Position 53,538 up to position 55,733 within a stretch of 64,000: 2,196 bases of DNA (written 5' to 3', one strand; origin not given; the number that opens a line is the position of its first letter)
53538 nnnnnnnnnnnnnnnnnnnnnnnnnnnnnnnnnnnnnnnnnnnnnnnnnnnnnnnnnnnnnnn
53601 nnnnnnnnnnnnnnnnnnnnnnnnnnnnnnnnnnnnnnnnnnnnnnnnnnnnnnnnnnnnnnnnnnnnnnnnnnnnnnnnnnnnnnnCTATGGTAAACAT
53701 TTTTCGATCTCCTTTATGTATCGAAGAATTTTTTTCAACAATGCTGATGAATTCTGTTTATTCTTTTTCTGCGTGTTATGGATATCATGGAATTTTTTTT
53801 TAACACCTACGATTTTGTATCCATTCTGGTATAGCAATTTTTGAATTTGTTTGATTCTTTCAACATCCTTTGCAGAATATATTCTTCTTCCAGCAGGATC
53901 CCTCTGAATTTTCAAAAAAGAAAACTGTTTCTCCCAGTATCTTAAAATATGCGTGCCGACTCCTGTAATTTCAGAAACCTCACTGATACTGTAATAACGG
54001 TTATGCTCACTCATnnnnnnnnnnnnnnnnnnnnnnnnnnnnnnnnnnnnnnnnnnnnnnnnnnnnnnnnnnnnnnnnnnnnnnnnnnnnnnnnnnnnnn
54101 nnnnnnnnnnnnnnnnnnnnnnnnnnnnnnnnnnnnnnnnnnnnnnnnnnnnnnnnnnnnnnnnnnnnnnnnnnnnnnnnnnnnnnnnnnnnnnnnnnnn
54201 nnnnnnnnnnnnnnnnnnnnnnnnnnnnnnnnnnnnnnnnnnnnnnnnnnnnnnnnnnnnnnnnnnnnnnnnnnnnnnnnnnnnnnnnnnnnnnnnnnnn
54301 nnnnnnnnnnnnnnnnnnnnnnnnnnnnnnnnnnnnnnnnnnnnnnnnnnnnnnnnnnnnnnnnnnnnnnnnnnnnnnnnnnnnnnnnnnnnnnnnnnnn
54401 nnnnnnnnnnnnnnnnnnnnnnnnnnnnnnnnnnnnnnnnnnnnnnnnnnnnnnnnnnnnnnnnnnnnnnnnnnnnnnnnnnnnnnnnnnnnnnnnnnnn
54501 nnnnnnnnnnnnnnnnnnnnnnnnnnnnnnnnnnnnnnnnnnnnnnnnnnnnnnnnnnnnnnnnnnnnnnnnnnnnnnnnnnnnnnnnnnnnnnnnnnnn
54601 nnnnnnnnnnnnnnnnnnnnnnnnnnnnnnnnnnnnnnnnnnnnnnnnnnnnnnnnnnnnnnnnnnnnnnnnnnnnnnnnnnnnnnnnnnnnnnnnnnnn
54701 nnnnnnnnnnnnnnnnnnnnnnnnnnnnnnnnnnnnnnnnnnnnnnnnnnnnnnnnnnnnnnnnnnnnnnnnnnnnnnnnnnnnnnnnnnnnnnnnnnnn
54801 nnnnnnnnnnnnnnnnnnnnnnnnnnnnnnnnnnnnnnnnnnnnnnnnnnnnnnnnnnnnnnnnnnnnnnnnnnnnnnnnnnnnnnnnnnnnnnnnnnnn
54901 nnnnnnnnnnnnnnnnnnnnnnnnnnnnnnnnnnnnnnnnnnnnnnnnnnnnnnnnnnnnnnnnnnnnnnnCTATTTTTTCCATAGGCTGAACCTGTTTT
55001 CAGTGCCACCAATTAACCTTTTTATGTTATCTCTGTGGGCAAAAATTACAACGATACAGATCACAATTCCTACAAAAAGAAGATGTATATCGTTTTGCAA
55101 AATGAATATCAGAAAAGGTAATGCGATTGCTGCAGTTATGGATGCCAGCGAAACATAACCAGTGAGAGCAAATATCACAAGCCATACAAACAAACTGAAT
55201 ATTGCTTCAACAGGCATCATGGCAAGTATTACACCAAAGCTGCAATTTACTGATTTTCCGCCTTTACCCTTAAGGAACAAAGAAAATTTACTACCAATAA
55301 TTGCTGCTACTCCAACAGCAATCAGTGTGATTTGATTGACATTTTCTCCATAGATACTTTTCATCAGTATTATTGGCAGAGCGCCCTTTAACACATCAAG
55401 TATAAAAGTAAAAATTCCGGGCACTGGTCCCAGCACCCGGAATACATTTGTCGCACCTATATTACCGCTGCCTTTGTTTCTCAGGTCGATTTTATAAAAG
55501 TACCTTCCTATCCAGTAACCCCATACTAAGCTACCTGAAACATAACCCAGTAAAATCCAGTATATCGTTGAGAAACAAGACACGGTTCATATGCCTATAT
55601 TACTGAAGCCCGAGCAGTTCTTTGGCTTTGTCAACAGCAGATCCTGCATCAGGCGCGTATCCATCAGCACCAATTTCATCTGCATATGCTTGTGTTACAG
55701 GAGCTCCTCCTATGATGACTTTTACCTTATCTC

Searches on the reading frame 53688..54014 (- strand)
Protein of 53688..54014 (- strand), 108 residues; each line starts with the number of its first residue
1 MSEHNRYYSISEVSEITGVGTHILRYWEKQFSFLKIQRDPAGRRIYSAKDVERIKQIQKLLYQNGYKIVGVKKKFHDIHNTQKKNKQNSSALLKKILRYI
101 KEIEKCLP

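Call 19: search_protein_families(library=pfam, proteins=[window:53688-54014:-], max_evalue=0.001)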
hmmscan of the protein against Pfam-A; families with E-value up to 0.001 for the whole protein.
window:53688-54014:- (108 aa): 2 families
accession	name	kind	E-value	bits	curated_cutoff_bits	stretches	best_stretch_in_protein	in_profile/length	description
PF13411.12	MerR_1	-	8.3e-20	71.1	21.6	1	8-75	1-66/69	MerR HTH family regulatory protein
PF00376.29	MerR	-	4.5e-09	36.4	28.2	1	9-46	1-38/38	MerR family regulatory protein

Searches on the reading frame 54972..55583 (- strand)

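Call 4: search_protein_families(library=pfam, proteins=[window:54972-55583:-], max_evalue=0.01)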
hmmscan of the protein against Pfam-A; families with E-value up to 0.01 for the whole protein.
window:54972-55583:- (203 aa): 1 family
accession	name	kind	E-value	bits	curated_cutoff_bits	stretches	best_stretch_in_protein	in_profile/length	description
PF02660.20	G3P_acyltransf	-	6.7e-51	173.1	24.1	1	12-190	1-164/164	Glycerol-3-phosphate acyltransferase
